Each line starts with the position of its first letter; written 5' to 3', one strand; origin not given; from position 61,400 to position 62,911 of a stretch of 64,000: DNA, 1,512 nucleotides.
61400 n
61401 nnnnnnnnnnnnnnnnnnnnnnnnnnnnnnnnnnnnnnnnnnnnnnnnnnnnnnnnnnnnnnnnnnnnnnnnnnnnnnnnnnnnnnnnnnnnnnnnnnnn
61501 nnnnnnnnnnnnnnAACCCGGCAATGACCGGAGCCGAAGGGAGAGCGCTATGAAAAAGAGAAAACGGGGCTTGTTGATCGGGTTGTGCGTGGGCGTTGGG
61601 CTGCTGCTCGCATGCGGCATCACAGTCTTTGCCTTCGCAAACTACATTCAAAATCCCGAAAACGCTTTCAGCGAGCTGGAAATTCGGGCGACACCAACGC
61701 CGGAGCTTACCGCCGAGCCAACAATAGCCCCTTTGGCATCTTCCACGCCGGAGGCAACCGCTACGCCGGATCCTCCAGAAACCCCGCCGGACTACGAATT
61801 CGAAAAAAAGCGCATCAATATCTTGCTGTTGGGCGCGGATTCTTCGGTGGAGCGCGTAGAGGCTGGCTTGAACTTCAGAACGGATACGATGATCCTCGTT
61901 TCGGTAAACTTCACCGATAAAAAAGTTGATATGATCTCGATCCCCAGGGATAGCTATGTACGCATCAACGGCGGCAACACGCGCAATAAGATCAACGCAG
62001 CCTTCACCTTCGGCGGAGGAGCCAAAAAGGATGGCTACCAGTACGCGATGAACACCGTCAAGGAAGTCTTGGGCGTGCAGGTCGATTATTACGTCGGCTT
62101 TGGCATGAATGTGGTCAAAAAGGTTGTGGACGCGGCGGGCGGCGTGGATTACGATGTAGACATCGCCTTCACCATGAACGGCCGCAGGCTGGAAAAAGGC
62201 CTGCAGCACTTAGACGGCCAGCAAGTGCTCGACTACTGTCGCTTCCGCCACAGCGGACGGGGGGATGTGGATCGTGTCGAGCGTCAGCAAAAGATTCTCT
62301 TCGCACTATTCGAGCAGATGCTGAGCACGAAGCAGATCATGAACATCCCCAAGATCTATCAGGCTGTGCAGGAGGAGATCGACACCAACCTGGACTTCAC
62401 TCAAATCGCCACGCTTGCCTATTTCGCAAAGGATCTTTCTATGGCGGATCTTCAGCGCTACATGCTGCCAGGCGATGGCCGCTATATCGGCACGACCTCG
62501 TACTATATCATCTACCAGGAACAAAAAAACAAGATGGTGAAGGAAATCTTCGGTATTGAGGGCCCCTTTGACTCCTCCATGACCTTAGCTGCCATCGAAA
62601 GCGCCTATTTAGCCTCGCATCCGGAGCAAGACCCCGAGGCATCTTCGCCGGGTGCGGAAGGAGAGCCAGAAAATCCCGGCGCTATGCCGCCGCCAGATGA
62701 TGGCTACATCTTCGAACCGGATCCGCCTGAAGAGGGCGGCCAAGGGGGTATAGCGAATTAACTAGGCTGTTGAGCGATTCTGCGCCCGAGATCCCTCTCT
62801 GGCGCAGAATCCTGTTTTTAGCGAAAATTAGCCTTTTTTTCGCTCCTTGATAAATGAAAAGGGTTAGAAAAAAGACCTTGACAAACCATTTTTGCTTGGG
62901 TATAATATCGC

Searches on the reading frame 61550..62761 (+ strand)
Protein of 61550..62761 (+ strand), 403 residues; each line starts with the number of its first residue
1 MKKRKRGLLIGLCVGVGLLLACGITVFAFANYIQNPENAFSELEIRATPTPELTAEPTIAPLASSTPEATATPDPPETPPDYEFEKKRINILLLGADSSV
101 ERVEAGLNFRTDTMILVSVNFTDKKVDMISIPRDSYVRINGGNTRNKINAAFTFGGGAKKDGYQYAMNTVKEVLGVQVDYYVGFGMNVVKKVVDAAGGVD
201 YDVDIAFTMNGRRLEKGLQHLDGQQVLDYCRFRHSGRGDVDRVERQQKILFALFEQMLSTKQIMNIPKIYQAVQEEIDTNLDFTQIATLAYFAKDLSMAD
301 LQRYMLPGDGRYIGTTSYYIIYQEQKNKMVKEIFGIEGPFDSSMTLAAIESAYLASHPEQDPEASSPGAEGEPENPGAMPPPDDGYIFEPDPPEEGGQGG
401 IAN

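Call 11: find_encoding_contigs(protein=window:61550-62761:+, flank=10000, max_places=6)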
Protein window:61550-62761:+ (403 aa): 1 contig read that carries it; 1 place shown.
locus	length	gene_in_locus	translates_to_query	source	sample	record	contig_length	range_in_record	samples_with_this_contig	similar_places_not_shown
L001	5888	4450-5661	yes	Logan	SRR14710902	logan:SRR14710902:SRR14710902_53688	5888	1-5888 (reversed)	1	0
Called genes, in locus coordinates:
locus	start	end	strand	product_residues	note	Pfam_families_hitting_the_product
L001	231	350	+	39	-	-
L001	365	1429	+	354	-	PF03033:Glyco_transf_28, PF04101:Glyco_tran_28_C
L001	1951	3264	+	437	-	PF00165:HTH_AraC (faint), PF12833:HTH_18, PF01636:APH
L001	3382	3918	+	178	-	PF01066:CDP-OH_P_transf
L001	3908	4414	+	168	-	PF13302:Acetyltransf_3 (weak), PF00583:Acetyltransf_1, PF13527:Acetyltransf_9 (faint), PF13673:Acetyltransf_10, PF13508:Acetyltransf_7, PF08445:FR47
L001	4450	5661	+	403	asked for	PF03816:LytR_cpsA_psr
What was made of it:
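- Tried and rejected: A 50-200 kb contig is on record but was not returned (call 11).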
